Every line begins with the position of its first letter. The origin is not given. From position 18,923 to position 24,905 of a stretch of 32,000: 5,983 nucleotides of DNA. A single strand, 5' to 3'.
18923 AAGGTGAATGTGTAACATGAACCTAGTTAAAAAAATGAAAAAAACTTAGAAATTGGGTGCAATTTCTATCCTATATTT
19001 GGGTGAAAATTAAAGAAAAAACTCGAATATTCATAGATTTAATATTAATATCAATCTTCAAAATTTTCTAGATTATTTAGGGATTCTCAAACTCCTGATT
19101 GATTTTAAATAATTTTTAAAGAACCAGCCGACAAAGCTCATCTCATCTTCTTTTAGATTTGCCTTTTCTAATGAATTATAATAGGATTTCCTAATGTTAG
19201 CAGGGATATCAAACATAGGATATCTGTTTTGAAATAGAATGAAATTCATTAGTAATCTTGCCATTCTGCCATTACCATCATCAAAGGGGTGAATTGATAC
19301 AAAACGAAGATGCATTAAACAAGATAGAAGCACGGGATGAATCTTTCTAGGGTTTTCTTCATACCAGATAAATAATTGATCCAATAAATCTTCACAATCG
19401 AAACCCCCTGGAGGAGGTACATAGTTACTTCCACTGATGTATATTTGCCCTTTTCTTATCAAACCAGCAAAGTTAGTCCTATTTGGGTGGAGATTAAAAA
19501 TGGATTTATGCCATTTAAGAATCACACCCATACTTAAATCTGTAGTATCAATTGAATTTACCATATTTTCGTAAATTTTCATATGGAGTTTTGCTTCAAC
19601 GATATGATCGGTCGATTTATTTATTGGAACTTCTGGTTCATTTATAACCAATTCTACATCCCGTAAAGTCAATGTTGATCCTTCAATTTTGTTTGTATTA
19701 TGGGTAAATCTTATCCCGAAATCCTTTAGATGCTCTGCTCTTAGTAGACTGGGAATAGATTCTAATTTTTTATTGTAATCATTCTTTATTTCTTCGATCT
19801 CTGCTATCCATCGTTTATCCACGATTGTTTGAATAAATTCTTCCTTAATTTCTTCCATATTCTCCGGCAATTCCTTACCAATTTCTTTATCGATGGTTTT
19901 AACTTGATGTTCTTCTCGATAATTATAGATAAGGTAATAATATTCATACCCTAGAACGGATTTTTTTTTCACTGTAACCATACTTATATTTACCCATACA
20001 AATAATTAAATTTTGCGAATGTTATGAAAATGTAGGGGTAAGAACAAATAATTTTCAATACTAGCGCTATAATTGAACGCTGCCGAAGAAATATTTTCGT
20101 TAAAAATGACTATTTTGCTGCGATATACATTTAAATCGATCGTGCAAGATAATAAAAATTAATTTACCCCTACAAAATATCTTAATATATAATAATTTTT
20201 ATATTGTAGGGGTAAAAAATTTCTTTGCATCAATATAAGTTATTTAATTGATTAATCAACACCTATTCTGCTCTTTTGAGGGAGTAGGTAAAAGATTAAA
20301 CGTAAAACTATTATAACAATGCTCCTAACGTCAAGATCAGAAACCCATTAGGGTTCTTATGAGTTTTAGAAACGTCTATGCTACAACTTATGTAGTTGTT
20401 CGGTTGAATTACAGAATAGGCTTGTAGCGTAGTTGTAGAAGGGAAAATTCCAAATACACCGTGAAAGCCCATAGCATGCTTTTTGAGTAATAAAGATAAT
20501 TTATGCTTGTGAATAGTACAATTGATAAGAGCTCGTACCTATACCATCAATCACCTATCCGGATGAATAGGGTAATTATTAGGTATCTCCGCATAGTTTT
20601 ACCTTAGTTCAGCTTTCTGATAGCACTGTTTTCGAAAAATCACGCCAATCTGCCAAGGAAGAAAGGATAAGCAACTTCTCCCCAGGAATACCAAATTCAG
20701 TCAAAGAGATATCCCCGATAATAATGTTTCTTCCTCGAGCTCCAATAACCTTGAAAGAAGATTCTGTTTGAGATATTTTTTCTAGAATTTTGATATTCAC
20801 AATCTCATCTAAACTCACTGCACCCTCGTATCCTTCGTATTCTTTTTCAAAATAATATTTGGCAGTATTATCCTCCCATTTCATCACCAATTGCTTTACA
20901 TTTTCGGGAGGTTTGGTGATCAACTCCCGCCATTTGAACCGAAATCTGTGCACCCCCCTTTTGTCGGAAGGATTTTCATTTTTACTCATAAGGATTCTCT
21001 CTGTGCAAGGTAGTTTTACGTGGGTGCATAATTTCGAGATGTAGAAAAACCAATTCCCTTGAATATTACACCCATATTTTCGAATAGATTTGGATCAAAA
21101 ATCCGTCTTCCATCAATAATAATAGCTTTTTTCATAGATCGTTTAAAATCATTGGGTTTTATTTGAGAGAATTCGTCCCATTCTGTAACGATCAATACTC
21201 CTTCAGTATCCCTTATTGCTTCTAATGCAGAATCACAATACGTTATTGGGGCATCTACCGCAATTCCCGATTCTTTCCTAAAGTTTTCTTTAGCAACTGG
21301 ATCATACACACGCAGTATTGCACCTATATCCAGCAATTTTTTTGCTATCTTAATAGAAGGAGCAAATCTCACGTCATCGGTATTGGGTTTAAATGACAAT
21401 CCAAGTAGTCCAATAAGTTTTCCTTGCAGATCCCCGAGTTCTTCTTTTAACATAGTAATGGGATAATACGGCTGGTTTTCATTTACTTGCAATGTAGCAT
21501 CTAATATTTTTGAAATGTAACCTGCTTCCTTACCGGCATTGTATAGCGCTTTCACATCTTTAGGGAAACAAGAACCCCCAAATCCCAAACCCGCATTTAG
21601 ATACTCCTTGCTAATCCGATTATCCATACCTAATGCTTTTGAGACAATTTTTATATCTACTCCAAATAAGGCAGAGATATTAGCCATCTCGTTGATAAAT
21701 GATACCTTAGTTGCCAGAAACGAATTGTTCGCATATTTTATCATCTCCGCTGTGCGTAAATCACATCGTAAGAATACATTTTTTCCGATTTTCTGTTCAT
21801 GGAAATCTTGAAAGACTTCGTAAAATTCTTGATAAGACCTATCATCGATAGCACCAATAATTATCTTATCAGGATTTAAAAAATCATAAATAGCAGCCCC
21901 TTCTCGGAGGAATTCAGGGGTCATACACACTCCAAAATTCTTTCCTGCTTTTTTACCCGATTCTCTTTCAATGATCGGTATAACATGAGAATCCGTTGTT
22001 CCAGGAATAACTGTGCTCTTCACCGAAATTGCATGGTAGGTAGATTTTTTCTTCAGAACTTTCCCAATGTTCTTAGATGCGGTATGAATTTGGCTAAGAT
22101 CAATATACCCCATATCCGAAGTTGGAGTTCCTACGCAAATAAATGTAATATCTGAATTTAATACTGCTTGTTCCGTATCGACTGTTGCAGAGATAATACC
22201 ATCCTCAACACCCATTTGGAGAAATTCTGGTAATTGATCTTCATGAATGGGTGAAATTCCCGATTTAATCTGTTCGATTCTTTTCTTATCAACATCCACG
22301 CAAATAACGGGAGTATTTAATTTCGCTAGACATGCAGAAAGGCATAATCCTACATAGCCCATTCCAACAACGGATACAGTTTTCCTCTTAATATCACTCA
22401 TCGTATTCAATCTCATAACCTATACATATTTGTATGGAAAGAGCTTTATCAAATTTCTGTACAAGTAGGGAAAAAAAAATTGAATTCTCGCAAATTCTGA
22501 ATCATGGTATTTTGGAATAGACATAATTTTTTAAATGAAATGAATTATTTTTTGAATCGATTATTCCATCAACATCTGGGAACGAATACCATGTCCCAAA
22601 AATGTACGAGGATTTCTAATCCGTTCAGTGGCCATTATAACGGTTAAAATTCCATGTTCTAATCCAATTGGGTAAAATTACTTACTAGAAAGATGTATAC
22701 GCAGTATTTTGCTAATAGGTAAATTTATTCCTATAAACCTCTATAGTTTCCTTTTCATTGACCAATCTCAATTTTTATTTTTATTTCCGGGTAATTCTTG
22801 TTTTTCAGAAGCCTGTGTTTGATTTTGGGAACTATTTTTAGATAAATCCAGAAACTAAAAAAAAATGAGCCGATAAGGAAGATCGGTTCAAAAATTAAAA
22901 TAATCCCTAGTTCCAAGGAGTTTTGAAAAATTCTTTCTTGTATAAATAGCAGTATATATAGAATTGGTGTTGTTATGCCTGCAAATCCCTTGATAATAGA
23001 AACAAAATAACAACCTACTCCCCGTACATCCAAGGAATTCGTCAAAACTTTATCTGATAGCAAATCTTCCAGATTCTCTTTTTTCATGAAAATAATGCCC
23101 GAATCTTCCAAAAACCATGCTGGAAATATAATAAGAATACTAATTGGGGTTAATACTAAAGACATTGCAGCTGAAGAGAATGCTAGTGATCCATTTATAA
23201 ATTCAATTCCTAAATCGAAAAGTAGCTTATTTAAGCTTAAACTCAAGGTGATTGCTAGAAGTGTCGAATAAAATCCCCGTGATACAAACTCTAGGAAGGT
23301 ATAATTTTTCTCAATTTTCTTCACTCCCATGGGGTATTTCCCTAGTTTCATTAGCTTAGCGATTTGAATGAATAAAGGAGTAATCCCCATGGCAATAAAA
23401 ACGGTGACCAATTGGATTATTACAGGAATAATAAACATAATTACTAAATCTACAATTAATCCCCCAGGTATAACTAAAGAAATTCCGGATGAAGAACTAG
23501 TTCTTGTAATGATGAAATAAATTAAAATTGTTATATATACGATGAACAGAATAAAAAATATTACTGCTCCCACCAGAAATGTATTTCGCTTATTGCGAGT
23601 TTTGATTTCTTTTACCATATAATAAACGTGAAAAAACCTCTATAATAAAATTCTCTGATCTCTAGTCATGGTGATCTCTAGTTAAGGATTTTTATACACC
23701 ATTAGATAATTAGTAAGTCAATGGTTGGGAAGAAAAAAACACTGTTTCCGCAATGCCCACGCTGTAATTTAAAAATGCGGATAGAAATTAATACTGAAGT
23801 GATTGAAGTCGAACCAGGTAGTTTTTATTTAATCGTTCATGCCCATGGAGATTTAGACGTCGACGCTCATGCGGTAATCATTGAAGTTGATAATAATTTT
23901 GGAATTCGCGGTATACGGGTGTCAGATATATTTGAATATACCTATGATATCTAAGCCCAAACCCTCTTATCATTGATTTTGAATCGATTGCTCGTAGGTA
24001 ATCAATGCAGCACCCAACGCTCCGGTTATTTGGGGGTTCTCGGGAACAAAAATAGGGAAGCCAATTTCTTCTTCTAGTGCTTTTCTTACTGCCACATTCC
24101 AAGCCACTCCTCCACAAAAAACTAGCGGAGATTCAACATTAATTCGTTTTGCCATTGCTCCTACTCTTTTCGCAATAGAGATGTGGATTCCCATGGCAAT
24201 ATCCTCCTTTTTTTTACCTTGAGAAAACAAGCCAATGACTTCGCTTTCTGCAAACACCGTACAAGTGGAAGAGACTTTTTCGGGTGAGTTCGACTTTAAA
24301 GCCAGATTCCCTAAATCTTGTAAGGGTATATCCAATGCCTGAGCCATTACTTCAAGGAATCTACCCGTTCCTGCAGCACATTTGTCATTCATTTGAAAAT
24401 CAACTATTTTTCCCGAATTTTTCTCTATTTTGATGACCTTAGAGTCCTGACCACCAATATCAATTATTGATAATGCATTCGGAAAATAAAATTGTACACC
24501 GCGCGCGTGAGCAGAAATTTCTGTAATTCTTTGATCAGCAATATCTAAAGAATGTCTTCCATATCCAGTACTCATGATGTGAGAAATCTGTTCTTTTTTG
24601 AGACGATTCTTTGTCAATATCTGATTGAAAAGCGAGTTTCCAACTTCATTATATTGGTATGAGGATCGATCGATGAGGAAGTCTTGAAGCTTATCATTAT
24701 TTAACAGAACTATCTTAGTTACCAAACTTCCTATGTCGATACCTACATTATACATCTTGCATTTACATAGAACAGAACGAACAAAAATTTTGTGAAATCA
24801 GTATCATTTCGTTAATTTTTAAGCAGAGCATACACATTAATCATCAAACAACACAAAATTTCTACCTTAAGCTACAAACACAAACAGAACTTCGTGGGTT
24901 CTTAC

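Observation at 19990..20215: Twin 11-bp inverted-repeat sites with an identical 30-bp spacer bracketing TATA-like elements next to the Fic gene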

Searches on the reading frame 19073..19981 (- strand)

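Call 8: search_protein_families(library=pfam, proteins=[window:19073-19981:-], max_evalue=0.01)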
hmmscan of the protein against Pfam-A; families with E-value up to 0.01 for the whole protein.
window:19073-19981:- (302 aa): 1 family
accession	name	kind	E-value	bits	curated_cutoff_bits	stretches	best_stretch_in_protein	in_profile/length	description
PF02661.23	Fic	-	2.7e-16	60.6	24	1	150-249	3-93/93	Fic/DOC family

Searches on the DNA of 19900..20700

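Call 15: search_rna_families(source=window, start=19900, end=20700, threshold=evalue, max_evalue=5)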
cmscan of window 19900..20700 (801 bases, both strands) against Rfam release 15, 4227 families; matches with E-value up to 5: 2.
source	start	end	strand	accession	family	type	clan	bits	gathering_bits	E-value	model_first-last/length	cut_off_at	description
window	20153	20227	+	RF03603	mir-4899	Gene; miRNA;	-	22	85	0.15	1-87/87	no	mir-4899 microRNA precursor family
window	20156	20224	-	RF04324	Pestivirus-3UTR-SLIV-SLIII-SLII-CSFV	Gene; sRNA;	CL00151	18.2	150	1.3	33-101/170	no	Pestivirus 3' UTR SLIV, SLIII and SLII classical swine fever virus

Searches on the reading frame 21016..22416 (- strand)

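Call 8: search_protein_families(library=pfam, proteins=[window:21016-22416:-], max_evalue=0.01)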
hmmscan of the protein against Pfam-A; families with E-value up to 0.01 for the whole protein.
window:21016-22416:- (466 aa): 5 families
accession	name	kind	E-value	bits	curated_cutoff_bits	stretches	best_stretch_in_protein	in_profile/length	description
PF03721.20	UDPG_MGDP_dh_N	-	3.5e-54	183.7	27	1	13-195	2-181/187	UDP-glucose/GDP-mannose dehydrogenase family, NAD binding domain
PF00984.24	UDPG_MGDP_dh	-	4.1e-34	117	25.4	1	221-313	1-93/94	UDP-glucose/GDP-mannose dehydrogenase family, central domain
PF03720.21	UDPG_MGDP_dh_C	-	1.8e-29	102.6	30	1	337-442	2-103/103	UDP-glucose/GDP-mannose dehydrogenase family, UDP binding domain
PF02826.25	2-Hacid_dh_C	-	0.00099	19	25.1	1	6-51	31-76/178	D-isomer specific 2-hydroxyacid dehydrogenase, NAD binding domain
PF01210.29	NAD_Gly3P_dh_N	-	0.0023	18.3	23.1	0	14-101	2-83/158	NAD-dependent glycerol-3-phosphate dehydrogenase N-terminus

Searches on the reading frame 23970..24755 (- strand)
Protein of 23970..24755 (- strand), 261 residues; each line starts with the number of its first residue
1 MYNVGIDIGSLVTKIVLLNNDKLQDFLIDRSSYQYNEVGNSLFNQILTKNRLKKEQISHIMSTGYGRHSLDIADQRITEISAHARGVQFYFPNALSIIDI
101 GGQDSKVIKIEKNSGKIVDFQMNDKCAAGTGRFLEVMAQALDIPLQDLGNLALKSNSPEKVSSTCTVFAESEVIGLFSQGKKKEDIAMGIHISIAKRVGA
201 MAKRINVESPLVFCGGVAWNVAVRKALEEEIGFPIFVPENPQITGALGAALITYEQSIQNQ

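Call 8: search_protein_families(library=pfam, proteins=[window:23970-24755:-], max_evalue=0.01)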
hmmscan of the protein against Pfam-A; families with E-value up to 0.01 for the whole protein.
window:23970-24755:- (261 aa): 2 families
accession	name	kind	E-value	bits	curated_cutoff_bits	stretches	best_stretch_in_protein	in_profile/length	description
PF01869.26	BcrAD_BadFG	-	6.5e-60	203.4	31.5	1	4-252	1-270/271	BadF/BadG/BcrA/BcrD ATPase family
PF22521.2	HypF_C_2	-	0.003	17.8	27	0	172-230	155-216/241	Carbamoyltransferase, Kae1-like Domain, second subdomain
